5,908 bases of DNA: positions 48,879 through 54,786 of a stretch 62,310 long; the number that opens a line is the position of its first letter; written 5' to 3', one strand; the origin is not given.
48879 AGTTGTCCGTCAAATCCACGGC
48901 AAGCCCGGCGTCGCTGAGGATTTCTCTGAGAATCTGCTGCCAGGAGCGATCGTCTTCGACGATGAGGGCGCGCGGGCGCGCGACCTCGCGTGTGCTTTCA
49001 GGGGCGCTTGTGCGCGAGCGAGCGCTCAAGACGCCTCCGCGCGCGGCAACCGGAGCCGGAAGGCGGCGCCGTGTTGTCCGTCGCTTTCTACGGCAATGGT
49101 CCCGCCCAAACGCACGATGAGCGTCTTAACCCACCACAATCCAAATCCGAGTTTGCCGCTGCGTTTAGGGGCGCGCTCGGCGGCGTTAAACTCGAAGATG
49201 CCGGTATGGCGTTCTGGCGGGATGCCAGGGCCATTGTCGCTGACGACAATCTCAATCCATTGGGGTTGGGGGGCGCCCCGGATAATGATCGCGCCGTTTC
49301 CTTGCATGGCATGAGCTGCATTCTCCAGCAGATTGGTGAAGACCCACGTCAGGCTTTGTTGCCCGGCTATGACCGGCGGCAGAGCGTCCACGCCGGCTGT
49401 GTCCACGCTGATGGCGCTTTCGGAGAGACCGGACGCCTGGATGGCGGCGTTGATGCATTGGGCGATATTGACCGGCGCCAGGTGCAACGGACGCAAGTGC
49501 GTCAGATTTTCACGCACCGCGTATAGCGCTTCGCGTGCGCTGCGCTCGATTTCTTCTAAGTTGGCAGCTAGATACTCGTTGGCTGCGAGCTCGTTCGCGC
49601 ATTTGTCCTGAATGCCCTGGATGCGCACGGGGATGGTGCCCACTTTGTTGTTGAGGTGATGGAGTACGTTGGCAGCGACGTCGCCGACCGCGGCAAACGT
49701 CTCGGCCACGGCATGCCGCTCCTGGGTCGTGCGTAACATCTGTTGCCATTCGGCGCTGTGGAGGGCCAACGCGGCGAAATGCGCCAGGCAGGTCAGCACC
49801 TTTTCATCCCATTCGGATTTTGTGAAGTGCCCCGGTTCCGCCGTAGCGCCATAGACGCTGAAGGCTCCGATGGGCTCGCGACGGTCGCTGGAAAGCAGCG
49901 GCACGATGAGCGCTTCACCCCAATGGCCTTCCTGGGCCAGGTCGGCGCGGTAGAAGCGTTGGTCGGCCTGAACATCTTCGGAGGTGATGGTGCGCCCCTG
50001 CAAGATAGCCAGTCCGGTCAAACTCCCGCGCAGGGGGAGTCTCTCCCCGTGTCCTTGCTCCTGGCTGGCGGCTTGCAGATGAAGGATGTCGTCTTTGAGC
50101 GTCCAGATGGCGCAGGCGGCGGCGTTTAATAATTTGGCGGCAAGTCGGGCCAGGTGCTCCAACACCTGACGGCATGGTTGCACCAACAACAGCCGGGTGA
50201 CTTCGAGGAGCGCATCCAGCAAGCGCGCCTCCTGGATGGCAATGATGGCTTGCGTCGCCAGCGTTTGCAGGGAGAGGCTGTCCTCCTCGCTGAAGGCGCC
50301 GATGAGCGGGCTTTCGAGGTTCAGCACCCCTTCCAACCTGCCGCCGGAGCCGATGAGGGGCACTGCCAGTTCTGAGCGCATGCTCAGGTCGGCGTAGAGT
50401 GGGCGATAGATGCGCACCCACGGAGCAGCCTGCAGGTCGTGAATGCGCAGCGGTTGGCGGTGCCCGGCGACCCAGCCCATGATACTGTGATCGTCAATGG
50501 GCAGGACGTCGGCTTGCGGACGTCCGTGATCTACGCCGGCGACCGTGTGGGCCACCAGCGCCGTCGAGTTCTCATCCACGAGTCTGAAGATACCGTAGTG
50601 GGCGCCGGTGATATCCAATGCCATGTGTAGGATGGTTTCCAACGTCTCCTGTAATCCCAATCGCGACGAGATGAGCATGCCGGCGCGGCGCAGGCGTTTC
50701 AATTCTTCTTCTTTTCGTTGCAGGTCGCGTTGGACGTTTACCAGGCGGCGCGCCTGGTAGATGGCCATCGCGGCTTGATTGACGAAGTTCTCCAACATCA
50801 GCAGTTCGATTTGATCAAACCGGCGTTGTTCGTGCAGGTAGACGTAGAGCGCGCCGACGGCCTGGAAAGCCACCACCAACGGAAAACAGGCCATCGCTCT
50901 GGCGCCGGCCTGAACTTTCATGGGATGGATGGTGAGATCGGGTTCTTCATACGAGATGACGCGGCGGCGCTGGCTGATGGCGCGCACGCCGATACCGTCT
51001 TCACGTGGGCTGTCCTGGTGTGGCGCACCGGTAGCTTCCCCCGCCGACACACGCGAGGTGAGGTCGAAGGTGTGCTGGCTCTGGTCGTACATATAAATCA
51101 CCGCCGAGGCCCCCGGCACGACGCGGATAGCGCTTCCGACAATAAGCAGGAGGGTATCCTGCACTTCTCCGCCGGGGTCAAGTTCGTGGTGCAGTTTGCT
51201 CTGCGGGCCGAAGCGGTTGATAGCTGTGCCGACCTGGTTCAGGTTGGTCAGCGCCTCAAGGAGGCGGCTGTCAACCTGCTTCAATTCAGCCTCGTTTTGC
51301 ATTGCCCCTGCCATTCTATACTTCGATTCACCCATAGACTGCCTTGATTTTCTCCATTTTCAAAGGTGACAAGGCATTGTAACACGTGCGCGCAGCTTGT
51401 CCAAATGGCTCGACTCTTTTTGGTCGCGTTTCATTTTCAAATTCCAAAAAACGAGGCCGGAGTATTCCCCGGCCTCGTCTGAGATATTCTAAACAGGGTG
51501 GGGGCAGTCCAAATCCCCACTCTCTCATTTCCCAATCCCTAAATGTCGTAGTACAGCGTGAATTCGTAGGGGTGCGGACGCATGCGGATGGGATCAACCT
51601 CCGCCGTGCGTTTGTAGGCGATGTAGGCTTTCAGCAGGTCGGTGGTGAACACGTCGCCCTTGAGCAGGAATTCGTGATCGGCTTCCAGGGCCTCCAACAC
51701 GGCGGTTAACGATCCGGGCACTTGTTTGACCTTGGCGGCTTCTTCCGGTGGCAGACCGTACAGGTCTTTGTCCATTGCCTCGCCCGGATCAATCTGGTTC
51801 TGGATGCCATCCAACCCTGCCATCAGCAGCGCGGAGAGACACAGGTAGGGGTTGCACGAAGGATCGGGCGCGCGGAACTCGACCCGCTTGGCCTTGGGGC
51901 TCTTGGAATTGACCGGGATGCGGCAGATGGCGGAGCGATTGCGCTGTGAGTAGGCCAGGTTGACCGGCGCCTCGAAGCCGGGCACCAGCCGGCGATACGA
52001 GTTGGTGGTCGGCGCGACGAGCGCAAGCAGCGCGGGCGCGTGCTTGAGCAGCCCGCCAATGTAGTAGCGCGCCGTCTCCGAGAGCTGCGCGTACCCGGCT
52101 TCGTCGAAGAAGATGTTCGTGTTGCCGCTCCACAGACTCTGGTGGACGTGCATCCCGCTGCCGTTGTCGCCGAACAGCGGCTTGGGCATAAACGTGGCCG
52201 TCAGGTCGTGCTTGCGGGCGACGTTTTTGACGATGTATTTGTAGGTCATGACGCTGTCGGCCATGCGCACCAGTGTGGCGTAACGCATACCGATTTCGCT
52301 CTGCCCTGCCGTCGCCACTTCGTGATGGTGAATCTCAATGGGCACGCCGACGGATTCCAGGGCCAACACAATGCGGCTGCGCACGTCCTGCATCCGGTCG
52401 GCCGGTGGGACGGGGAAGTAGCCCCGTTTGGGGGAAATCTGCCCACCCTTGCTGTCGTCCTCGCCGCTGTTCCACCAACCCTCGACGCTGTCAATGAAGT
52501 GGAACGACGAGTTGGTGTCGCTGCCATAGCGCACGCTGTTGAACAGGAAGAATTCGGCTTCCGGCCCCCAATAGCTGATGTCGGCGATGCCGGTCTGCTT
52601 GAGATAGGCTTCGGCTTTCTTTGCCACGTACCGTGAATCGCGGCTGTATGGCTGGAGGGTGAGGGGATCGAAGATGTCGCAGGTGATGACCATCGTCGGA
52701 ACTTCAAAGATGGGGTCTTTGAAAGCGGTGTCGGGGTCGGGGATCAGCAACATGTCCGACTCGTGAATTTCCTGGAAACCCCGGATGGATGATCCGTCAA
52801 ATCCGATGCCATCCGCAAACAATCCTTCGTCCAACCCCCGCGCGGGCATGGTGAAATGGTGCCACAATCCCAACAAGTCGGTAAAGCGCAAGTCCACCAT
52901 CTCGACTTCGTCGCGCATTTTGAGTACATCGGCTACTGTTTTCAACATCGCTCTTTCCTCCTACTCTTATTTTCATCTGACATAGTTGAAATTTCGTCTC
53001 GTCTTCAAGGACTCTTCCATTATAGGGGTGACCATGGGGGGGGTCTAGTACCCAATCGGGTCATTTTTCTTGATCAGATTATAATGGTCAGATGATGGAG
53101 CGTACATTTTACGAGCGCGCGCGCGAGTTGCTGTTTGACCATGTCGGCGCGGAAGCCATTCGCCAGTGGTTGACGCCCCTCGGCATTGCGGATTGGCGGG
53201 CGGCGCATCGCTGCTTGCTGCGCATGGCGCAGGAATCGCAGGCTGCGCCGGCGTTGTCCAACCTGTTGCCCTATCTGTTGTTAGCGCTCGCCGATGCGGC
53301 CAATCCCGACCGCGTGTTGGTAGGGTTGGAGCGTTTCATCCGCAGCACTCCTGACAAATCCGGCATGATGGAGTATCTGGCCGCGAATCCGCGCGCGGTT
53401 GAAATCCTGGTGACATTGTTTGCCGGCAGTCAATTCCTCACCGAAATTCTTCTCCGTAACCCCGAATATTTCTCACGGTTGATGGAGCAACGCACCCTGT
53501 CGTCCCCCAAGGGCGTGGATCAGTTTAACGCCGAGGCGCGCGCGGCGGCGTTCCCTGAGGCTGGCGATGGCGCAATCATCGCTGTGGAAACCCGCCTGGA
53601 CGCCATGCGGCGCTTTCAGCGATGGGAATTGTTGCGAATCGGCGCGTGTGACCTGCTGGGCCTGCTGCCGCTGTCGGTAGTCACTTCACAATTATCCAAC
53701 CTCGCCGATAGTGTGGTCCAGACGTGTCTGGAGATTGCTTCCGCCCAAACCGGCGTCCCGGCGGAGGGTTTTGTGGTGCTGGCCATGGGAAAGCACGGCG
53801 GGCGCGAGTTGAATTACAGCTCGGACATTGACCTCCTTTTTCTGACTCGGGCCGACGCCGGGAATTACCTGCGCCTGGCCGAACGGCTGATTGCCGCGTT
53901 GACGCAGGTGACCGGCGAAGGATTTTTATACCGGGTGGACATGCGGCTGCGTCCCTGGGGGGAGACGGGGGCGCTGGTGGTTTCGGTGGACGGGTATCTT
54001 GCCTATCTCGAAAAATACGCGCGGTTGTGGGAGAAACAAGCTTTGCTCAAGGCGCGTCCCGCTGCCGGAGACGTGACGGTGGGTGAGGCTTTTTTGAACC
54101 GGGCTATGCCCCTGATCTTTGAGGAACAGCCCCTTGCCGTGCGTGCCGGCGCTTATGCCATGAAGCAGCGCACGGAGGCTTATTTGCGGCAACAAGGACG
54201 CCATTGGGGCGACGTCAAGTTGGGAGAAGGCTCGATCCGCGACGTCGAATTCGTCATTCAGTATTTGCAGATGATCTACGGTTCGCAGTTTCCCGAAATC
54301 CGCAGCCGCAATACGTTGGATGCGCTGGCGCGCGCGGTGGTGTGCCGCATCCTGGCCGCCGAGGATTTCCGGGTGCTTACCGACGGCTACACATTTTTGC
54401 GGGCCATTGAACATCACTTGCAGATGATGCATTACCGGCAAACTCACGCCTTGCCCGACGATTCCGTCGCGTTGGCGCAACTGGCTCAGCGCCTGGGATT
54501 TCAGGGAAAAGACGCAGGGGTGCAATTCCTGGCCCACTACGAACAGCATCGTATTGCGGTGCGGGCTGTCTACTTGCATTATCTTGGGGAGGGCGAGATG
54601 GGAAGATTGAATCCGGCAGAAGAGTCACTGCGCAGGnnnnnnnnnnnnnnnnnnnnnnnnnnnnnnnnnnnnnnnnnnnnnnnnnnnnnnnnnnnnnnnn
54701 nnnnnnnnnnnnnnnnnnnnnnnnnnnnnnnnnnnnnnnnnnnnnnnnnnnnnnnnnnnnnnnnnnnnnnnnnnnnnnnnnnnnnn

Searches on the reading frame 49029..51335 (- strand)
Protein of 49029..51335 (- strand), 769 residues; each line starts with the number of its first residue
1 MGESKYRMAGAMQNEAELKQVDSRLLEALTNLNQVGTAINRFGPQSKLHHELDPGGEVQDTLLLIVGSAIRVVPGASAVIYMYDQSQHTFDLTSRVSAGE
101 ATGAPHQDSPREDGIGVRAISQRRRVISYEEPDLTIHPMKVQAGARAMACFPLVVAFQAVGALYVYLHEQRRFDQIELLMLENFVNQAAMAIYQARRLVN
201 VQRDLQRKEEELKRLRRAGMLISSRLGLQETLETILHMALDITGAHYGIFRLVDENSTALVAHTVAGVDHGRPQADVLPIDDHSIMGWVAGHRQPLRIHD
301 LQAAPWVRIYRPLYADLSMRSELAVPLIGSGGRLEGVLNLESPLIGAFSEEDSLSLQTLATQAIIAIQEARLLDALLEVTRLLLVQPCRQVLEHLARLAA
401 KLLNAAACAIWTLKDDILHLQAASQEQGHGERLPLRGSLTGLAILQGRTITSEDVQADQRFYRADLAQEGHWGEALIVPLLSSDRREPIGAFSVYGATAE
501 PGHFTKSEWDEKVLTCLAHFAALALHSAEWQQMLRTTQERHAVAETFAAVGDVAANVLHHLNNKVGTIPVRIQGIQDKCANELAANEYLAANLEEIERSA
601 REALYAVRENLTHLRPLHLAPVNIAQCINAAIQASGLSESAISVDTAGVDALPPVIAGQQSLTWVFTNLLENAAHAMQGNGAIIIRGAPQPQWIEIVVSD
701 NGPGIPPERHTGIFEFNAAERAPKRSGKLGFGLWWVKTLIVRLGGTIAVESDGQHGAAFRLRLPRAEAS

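Call 35: search_protein_families(library=pfam, proteins=[window:49029-51335:-], max_evalue=0.001)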
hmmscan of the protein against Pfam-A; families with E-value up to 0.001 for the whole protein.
window:49029-51335:- (769 aa): 4 families
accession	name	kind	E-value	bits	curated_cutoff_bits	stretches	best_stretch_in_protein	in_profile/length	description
PF13185.12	GAF_2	-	3.3e-45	154.1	28.6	3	228-368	4-136/136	GAF domain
PF01590.32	GAF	-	4.3e-36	124.8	22.4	3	228-367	2-133/133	GAF domain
PF13492.12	GAF_3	-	2.1e-19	70.6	27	2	228-368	2-128/129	GAF domain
PF02518.31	HATPase_c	-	2.3e-18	67.1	26.4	1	660-766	4-110/111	Histidine kinase-, DNA gyrase B-, and HSP90-like ATPase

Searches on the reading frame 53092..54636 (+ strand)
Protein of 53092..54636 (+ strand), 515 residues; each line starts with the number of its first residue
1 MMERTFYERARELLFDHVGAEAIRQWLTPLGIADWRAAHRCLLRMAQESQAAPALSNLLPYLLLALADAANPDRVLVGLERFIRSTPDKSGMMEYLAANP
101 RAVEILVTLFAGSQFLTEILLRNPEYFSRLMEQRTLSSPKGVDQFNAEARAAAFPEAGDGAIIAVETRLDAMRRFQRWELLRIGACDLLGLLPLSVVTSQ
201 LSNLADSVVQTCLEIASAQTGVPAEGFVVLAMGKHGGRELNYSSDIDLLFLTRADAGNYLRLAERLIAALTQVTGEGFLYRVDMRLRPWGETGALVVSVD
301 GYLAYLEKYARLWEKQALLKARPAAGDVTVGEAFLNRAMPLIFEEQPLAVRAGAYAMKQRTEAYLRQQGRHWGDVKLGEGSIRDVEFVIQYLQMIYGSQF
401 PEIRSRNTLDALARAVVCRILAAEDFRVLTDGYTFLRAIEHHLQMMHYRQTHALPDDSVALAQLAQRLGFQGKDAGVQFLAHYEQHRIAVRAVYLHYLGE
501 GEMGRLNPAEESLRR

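Call 53: search_protein_families(library=ncbifam, proteins=[window:53092-54636:+], max_evalue=0.00001)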
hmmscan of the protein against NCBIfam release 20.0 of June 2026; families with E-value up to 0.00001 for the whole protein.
window:53092-54636:+ (515 aa): 6 families
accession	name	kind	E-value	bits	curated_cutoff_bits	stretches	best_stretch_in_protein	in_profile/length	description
NF008292.0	PRK11072.1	equivalog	4.2e-115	385.8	487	2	228-502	157-441/946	bifunctional [glutamate--ammonia ligase]-adenylyl-L-tyrosine phosphorylase/[glutamate--ammonia-ligase] adenylyltransferase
NF010707.0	PRK14109.1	equivalog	1.1e-87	295.2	625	1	26-493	13-494/1010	bifunctional [glutamine synthetase] adenylyltransferase/[glutamine synthetase]-adenylyl-L-tyrosine phosphorylase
NF010706.0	PRK14108.1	equivalog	5.2e-72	242.9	724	2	171-480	118-453/986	bifunctional [glutamine synthetase] adenylyltransferase/[glutamine synthetase]-adenylyl-L-tyrosine phosphorylase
TIGR01693.1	UTase_glnD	equivalog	8.3e-08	30.9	519.4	0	198-266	18-84/850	[protein-PII] uridylyltransferase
NF003467.0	PRK05092.1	equivalog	1e-07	30.1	959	1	198-475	77-331/940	[protein-PII] uridylyltransferase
NF001366.0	PRK00275.1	equivalog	1.8e-06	26.2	1299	1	209-490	60-316/895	[protein-PII] uridylyltransferase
